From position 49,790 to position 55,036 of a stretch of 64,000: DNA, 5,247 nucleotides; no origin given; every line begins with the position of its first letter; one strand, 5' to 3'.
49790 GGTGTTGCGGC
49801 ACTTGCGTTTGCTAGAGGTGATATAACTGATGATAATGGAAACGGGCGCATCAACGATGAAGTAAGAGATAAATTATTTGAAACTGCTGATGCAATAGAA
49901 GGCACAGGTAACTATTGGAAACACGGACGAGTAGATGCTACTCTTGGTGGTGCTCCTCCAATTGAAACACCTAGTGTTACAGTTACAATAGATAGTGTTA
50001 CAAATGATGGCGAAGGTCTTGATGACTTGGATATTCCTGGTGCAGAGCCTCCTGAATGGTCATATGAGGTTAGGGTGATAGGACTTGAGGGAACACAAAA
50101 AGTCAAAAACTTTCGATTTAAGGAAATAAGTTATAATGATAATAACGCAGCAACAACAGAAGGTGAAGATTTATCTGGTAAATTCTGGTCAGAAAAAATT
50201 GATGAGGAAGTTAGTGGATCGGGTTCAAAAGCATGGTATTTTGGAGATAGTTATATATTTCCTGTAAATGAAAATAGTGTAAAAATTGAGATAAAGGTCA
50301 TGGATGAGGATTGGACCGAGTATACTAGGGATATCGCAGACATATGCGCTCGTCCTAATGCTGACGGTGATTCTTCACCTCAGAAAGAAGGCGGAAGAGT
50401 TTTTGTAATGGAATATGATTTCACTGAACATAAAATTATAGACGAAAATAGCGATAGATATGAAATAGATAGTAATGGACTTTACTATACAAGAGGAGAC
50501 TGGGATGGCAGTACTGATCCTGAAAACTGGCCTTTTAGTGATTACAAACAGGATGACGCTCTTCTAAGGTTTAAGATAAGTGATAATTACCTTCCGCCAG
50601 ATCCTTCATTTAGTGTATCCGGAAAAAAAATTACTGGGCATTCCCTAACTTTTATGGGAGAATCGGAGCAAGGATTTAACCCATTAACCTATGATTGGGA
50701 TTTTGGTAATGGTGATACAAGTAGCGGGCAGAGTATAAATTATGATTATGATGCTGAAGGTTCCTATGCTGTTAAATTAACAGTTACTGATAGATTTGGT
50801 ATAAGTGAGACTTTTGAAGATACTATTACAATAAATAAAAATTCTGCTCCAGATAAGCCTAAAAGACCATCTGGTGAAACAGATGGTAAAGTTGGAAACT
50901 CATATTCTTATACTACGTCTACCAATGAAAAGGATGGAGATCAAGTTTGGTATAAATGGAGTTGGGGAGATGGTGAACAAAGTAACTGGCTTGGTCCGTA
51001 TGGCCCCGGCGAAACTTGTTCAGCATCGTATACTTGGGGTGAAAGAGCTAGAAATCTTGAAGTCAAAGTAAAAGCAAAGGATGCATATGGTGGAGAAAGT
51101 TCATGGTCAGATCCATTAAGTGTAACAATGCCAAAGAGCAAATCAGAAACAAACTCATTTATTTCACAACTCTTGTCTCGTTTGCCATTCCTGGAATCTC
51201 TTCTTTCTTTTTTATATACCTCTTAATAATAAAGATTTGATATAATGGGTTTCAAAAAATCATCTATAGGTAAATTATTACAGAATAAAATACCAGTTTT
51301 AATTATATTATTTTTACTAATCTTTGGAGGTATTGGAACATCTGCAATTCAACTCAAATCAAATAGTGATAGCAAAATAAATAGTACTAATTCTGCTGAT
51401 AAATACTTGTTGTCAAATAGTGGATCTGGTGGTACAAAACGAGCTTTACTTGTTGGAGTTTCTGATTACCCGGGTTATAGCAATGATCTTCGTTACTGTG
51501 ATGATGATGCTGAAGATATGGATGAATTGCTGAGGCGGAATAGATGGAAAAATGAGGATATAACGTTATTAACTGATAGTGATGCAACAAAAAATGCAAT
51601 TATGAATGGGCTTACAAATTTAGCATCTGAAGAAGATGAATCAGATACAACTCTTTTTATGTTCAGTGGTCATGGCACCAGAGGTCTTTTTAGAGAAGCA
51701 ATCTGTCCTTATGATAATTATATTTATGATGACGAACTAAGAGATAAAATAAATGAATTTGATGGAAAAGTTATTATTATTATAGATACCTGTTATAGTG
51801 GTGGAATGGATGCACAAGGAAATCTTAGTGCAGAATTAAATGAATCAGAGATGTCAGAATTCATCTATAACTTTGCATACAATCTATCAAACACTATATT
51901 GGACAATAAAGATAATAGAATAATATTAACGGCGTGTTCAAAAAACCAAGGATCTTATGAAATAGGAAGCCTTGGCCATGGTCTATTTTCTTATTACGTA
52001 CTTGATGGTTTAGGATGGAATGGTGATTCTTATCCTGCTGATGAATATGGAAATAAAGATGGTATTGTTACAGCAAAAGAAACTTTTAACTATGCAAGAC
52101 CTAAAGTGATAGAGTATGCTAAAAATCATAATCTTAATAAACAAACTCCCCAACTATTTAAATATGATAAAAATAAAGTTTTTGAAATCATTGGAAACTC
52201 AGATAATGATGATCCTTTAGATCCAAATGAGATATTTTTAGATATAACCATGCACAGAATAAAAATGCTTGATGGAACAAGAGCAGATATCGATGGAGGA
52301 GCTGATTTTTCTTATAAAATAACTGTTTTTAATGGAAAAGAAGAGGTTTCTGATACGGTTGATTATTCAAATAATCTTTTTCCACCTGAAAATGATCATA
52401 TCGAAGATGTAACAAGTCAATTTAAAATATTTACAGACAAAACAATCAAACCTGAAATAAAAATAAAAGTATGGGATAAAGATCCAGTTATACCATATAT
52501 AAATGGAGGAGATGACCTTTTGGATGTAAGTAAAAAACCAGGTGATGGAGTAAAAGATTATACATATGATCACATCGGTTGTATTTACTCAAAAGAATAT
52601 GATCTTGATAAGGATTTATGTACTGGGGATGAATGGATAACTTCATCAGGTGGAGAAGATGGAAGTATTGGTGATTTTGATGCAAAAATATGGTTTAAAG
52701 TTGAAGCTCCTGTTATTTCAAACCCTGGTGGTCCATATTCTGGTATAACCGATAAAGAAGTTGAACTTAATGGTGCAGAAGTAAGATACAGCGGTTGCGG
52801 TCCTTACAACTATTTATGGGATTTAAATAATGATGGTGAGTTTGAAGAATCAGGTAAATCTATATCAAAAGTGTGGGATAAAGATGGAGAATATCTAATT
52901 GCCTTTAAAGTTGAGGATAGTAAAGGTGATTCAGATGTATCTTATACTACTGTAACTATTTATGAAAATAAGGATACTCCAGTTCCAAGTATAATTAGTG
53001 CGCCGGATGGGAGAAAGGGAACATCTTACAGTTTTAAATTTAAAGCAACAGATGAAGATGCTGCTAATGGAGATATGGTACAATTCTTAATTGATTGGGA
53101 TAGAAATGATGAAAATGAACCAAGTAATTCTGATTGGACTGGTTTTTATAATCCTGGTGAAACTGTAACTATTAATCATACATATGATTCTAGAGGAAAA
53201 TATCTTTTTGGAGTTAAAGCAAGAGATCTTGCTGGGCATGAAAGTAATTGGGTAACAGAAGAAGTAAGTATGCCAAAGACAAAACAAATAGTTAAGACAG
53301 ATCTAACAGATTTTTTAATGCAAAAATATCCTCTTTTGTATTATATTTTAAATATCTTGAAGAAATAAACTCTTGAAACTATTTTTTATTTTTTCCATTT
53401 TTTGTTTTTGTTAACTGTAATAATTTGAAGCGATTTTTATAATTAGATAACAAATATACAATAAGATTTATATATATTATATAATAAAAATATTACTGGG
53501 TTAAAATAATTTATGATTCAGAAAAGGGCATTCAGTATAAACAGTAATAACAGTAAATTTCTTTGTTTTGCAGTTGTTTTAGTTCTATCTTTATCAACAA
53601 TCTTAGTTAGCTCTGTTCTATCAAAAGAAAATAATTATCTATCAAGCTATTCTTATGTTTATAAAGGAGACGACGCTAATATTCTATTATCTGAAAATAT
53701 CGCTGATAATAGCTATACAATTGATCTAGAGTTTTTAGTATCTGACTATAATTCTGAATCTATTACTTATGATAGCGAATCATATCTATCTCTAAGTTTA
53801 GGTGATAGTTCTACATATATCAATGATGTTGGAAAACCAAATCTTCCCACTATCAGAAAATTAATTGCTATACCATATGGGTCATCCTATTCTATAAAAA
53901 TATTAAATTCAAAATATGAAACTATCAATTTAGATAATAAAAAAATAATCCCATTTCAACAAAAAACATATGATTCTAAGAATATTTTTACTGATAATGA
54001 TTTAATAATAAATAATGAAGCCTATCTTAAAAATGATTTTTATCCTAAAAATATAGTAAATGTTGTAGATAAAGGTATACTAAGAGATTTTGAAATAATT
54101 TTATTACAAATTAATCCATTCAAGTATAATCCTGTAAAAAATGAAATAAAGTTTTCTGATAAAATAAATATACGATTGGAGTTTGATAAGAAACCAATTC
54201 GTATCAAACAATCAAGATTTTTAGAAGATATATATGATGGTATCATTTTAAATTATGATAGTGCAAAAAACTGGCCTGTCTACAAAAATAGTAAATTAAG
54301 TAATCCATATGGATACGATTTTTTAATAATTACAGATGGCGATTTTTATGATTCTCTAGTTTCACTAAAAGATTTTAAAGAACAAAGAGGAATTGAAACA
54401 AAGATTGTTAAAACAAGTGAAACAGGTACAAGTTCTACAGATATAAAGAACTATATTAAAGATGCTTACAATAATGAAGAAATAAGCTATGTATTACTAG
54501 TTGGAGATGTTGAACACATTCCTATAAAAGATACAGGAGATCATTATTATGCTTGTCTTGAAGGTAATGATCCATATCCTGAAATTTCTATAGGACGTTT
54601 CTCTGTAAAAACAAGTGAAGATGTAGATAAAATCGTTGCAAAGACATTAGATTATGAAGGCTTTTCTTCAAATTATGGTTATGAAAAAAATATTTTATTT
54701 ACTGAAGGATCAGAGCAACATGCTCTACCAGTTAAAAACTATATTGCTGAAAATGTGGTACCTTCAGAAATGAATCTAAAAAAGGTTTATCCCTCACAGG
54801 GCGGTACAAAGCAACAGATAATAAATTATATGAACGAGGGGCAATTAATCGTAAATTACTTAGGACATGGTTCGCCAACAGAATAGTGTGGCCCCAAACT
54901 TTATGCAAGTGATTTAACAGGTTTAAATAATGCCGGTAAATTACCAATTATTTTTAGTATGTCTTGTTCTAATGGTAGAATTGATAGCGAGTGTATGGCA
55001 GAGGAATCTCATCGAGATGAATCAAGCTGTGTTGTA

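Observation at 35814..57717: About 22 kb of contiguous same-strand genes that encode almost only secreted peptidases and adhesin-like proteins, in a small AT-rich archaeon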

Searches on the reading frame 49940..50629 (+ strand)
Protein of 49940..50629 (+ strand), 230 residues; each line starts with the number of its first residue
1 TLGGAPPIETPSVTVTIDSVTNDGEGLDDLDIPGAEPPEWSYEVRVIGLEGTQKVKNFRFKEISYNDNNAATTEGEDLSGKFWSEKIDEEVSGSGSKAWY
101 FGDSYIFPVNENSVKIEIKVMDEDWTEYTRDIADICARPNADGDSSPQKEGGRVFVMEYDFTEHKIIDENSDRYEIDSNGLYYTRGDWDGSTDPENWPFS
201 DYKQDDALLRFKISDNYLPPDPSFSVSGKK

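Call 20: find_homologous_proteins(query=A1, max_evalue=0.001)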
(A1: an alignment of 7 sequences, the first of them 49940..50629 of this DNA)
Query A1 (7 sequences) (230 aa, profile of the alignment): 7 proteins with E <= 0.001 among 2502 candidates.
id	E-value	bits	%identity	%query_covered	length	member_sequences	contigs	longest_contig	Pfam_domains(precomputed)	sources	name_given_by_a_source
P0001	3.1e-24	104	-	-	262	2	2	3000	-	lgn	-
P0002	1.5e-12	66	44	7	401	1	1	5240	-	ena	-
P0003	4.5e-12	65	-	-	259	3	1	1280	-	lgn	-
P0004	1.6e-7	50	32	24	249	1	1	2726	-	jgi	-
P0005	1.2e-6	47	-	-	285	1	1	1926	-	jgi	jgi:hypothetical protein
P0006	1.8e-6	46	-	-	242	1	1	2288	-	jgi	-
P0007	2.3e-4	39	-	-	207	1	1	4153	-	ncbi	-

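Call 30: search_solved_structures(query=A1, max_evalue=10)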
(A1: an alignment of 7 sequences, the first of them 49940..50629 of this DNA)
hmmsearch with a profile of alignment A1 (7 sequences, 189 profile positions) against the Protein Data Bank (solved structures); distinct sequences matched with E-value up to 10: 1.
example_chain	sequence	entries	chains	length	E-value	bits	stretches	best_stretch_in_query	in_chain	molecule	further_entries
1qwx_A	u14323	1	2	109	0.3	14.5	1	60-120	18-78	cysteine protease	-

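Call 31: search_protein_families(library=pfam, alignment_id=A1, max_evalue=10)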
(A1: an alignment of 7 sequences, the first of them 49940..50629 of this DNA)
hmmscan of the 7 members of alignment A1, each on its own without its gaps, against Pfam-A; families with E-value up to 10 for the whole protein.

A. member 1, window:49940-50629:+ (230 aa): 1 family
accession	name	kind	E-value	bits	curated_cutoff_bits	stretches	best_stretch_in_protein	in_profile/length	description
PF10622.14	Ehbp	-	0.062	13.8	27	1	111-132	30-51/77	Energy-converting hydrogenase B subunit P (EhbP)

B. families by the number of members that match (of 7 scanned): 5 families
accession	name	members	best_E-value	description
PF18740.7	EC042_2821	1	0.0035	EC042_2821-like Restriction Endonuclease-like domain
PF16690.10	MMACHC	1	0.017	Methylmalonic aciduria and homocystinuria type C family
PF00169.35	PH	1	0.027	PH domain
PF10622.14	Ehbp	1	0.062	Energy-converting hydrogenase B subunit P (EhbP)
PF04076.19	BOF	1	0.47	Bacterial OB fold (BOF) protein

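Call 58: search_protein_representatives(alignment_id=A1)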
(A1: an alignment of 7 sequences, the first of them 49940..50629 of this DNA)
Query: 7 sequences, 189 profile positions. Proteins with E-value up to 0.001 (for the whole library): 169; up to 1e-10: 49; up to 1e-30: 3. The best 150 are listed.
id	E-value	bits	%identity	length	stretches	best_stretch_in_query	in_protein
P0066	9.6e-60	218.3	-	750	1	2-188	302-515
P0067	9.8e-42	159.6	-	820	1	14-187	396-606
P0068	2.3e-39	151.9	-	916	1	5-187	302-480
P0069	1.4e-29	120.0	-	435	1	2-138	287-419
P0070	4.7e-27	111.7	-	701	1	3-186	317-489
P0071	4.4e-24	102.0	-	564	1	7-187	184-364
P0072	4.3e-22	95.5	-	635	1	15-187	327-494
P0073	6.6e-22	94.9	-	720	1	16-188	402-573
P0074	3.9e-21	92.4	-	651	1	14-187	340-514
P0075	6.1e-21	91.8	-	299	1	24-188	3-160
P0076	6.2e-21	91.7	-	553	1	11-188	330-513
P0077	1.6e-20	90.4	-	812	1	15-187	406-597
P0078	2.1e-20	90.0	-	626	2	2-186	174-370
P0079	3.4e-20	89.3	-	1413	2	16-186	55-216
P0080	2.9e-19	86.3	-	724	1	14-188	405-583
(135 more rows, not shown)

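Call 61: search_protein_families(library=pfam, alignment_id=A6, max_evalue=0.0001)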
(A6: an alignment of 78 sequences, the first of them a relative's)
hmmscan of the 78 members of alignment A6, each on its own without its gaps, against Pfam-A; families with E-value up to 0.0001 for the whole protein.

A. member 1, P0066 (750 aa): 3 families
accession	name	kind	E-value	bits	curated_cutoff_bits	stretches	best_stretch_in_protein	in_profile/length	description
PF00112.29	Peptidase_C1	-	9.5e-36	124.4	20.7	1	70-299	3-214/220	Papain family cysteine protease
PF18911.6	PKD_4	-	2.6e-08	34.2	27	1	517-595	4-76/85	PKD domain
PF00801.26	PKD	-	2.6e-06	27.8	23.5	1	526-598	9-76/80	PKD domain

B. families by the number of members that match (of 78 scanned): 45 families (the first 25 are shown)
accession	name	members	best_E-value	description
PF18911.6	PKD_4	39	4.3e-96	PKD domain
PF00801.26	PKD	39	1.1e-57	PKD domain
PF00112.29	Peptidase_C1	20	2.9e-54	Papain family cysteine protease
PF22352.2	K319L-like_PKD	17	5.9e-23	K319L-like, PKD domain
PF00082.27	Peptidase_S8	15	2.9e-69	Subtilase family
PF22148.1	Fervidolysin_NPro-like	12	3.2e-15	Fervidolysin N-terminal prodomain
PF18981.6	InlK_D3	6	1.6e-09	Internalin K domain (D3/D4)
PF19077.6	Big_13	5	6e-28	Bacterial Ig-like domain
PF07495.19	Y_Y_Y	4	1.7e-19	Y_Y_Y domain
PF08329.16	ChitinaseA_N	4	5.3e-07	Chitinase A, N-terminal domain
PF17957.7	Big_7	3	6.6e-35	Bacterial Ig domain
PF13620.12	CarboxypepD_reg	3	3.9e-33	Carboxypeptidase regulatory-like domain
PF00656.27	Peptidase_C14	3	2.4e-21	Caspase domain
PF17963.7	Big_9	3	9.7e-09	Bacterial Ig domain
PF19190.6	BACON_2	3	8.8e-08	Viral BACON domain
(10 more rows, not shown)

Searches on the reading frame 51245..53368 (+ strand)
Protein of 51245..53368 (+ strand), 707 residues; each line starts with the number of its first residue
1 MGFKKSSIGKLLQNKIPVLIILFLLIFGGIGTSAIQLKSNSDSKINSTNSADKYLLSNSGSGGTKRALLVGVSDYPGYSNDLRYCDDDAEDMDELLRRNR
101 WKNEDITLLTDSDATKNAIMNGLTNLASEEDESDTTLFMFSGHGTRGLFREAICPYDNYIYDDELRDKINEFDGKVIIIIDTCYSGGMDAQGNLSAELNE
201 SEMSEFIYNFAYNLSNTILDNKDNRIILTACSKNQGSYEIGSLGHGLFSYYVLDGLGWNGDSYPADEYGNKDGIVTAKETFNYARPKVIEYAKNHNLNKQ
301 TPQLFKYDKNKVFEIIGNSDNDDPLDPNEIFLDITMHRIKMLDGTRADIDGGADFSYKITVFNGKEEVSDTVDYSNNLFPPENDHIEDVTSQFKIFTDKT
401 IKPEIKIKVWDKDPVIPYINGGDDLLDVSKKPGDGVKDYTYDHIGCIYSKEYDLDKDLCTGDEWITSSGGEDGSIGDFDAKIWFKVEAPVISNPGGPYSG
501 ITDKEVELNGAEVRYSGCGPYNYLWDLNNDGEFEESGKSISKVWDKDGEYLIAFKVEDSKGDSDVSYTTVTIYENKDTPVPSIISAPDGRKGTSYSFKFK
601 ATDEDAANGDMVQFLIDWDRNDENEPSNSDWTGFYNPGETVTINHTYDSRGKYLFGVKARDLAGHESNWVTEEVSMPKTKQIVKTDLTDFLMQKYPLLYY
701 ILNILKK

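Call 4: search_protein_families(library=pfam, proteins=[window:51245-53368:+], max_evalue=0.01)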
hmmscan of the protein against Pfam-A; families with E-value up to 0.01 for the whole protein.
window:51245-53368:+ (707 aa): 5 families
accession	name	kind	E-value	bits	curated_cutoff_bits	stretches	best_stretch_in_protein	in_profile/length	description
PF00656.27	Peptidase_C14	-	7.3e-22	78.6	21.4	1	65-305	2-224/233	Caspase domain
PF18911.6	PKD_4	-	3.2e-11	43.6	27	1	487-571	2-84/85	PKD domain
PF00801.26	PKD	-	2.5e-09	37.4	23.5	1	519-569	28-78/80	PKD domain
PF22352.2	K319L-like_PKD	-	1.2e-05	25.6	27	0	504-572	12-84/84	K319L-like, PKD domain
PF01650.23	Peptidase_C13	-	0.0024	17.9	22.8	0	129-191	104-168/258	Peptidase C13 family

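Call 6: search_protein_families(library=ncbifam, proteins=[window:51245-53368:+], max_evalue=0.1)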
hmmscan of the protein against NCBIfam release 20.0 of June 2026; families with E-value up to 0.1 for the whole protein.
window:51245-53368:+ (707 aa): 1 family
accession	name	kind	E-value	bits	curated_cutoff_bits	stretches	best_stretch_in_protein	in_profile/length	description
NF047832.1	caspase_w_EACC1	subfamily_domain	3.7e-12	46.2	140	1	66-146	2-83/211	caspase, EACC1-associated type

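Call 49: find_related_loci(query=window:51245-53365:+, collection=metagenome_contigs, flank=10000)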
Query window:51245-53365:+ (707 aa) in metagenome_contigs; peptide patterns used: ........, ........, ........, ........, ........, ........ (x = any residue, [..] = any of these).
74 stretches matched a pattern; 14 encode a relative of the query (tblastn E <= 1e-3); 14 distinct loci.
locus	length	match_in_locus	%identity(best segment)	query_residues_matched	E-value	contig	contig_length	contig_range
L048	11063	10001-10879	39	12-326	1e-51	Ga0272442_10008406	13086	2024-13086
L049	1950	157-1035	38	12-326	1e-50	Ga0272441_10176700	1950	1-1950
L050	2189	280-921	35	60-286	3e-31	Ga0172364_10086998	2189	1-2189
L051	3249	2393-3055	36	63-304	1e-30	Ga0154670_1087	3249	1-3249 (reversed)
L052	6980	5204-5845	36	60-286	1e-30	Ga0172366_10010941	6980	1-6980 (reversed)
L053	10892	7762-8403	36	60-286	2e-29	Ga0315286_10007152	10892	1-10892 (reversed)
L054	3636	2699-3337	36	60-285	2e-28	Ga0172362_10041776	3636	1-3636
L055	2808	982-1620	36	60-285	1e-28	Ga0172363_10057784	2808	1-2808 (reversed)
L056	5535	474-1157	33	50-285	4e-26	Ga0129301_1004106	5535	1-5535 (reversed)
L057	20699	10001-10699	31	47-304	5e-26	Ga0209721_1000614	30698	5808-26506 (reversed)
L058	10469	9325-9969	35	63-285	1e-24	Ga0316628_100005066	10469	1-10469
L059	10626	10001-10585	35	63-267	4e-24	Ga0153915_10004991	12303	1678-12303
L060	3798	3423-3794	40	60-167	1e-18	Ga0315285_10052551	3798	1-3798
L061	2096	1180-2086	39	12-685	8e-16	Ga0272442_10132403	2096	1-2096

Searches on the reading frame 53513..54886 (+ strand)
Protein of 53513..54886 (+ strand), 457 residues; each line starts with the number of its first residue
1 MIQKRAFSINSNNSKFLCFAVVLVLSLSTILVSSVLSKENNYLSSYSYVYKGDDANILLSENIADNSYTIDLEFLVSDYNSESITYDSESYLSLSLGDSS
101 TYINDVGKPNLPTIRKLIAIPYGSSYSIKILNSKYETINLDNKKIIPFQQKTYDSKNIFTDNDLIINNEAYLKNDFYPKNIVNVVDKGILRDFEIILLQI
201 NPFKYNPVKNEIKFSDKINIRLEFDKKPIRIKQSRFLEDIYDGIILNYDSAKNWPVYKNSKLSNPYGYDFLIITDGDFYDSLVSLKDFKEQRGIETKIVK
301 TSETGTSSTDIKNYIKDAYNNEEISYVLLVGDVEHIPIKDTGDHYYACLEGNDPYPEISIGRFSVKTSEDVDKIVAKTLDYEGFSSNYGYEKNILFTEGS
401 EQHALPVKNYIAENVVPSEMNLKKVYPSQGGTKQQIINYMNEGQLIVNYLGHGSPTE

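Call 4: search_protein_families(library=pfam, proteins=[window:53513-54886:+], max_evalue=0.01)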
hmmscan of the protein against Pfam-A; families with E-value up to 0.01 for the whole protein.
window:53513-54886:+ (457 aa): 2 families
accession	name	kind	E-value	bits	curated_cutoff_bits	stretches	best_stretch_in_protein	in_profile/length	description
PF01364.23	Peptidase_C25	-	6.3e-40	138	23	1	270-456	1-242/374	Peptidase family C25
PF08126.16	Propeptide_C25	-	2.9e-23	82.5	22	1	66-250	18-199/205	Propeptide_C25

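Call 6: search_protein_families(library=ncbifam, proteins=[window:53513-54886:+], max_evalue=0.1)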
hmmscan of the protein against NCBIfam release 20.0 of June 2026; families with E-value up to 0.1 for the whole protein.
window:53513-54886:+ (457 aa): 2 families
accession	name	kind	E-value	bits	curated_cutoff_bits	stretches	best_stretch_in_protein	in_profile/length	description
NF033707.1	T9SS_sortase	equivalog_domain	2.8e-15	55.1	420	2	343-456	476-610/1095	type IX secretion system sortase PorU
NF052324.1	PorU_rel_Nterm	equivalog_domain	2.7e-07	29.2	450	1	347-456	516-636/879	putative type IX secretion system sortase PorU2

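Call 101: find_encoding_contigs(protein=window:53513-54886:+, flank=3000, max_places=6)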
Protein window:53513-54886:+ (457 aa): 1 contig read that carries it; 1 place shown.
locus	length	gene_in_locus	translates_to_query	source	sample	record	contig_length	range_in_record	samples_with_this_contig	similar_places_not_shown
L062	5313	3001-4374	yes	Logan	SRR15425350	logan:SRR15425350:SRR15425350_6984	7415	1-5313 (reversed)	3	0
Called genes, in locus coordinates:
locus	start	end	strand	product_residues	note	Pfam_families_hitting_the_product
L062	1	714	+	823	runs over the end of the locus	PF22148:Fervidolysin_NPro-like, PF00082:Peptidase_S8, PF00801:PKD, PF18911:PKD_4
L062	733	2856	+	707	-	PF00656:Peptidase_C14, PF18911:PKD_4 (weak), PF00801:PKD (faint), PF22352:K319L-like_PKD (faint)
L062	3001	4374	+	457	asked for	PF08126:Propeptide_C25, PF01364:Peptidase_C25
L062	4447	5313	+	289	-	?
